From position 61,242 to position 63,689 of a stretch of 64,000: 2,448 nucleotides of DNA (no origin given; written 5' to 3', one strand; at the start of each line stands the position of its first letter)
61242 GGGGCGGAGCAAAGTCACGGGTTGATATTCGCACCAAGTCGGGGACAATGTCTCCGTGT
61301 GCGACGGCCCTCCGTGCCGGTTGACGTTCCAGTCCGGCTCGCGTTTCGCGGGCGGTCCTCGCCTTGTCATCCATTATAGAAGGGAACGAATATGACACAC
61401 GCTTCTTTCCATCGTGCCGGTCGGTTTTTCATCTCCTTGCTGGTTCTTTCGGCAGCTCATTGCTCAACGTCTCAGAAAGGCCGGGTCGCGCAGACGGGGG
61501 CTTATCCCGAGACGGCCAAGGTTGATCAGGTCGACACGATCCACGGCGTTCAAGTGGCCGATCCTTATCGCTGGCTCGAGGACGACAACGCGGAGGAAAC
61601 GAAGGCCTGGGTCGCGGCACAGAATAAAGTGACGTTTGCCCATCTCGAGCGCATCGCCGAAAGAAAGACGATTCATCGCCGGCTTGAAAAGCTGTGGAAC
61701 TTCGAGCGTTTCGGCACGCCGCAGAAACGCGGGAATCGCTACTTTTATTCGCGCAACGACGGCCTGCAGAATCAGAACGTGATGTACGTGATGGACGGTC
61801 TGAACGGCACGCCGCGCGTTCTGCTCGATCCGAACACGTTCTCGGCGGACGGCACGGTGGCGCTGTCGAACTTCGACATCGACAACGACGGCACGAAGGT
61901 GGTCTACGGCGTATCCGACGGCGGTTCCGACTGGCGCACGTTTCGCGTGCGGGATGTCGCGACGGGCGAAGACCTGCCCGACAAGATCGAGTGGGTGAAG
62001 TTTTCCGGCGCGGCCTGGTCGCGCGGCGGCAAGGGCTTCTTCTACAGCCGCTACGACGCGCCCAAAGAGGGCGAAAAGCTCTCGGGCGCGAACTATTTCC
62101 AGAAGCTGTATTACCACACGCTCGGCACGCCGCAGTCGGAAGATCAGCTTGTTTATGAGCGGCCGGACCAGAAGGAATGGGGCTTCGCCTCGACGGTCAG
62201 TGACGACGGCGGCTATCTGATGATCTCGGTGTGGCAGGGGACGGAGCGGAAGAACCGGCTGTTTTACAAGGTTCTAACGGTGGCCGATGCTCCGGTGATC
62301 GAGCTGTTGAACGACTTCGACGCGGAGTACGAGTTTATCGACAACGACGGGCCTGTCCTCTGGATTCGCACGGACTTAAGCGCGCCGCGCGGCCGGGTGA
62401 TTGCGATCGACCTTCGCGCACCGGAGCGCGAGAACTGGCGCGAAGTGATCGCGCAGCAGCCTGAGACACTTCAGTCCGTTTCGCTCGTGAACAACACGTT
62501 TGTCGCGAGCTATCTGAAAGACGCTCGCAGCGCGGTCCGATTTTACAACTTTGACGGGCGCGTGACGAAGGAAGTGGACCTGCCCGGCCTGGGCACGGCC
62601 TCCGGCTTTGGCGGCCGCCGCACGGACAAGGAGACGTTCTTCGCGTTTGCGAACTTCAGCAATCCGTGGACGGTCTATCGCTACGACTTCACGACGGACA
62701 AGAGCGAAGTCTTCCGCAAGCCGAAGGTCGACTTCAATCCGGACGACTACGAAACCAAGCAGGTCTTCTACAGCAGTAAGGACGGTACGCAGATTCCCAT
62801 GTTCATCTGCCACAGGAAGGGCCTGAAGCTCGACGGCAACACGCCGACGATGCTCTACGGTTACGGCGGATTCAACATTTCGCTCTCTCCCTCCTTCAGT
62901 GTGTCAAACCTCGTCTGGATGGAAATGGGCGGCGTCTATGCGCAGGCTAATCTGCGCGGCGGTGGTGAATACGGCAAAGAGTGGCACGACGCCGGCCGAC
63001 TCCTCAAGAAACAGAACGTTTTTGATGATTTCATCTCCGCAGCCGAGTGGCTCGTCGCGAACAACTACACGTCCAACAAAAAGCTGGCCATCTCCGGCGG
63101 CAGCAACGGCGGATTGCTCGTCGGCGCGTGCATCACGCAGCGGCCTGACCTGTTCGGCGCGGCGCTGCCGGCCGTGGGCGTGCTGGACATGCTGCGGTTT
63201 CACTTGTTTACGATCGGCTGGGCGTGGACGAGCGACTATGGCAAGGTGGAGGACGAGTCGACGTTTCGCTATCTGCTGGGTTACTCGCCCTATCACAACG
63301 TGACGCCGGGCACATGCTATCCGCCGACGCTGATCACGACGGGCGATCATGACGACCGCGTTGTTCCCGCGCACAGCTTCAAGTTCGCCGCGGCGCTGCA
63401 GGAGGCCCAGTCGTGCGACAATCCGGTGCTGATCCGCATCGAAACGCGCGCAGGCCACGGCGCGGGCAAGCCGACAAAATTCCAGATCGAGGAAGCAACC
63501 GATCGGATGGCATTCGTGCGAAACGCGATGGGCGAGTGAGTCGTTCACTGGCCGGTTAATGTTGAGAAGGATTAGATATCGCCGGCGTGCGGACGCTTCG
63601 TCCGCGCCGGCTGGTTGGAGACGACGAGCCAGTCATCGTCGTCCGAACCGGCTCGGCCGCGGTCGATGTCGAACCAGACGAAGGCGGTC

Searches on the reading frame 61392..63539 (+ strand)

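Call 7: search_protein_families(library=pfam, proteins=[window:61392-63539:+], max_evalue=0.001)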
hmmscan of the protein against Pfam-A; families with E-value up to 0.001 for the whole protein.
window:61392-63539:+ (715 aa): 2 families
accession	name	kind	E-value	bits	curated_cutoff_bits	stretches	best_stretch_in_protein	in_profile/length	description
PF02897.21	Peptidase_S9_N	-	2.5e-131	438.7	24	1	39-443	1-413/414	Prolyl oligopeptidase, N-terminal beta-propeller domain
PF00326.27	Peptidase_S9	-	5.4e-64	216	22.6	1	500-714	1-211/213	Prolyl oligopeptidase family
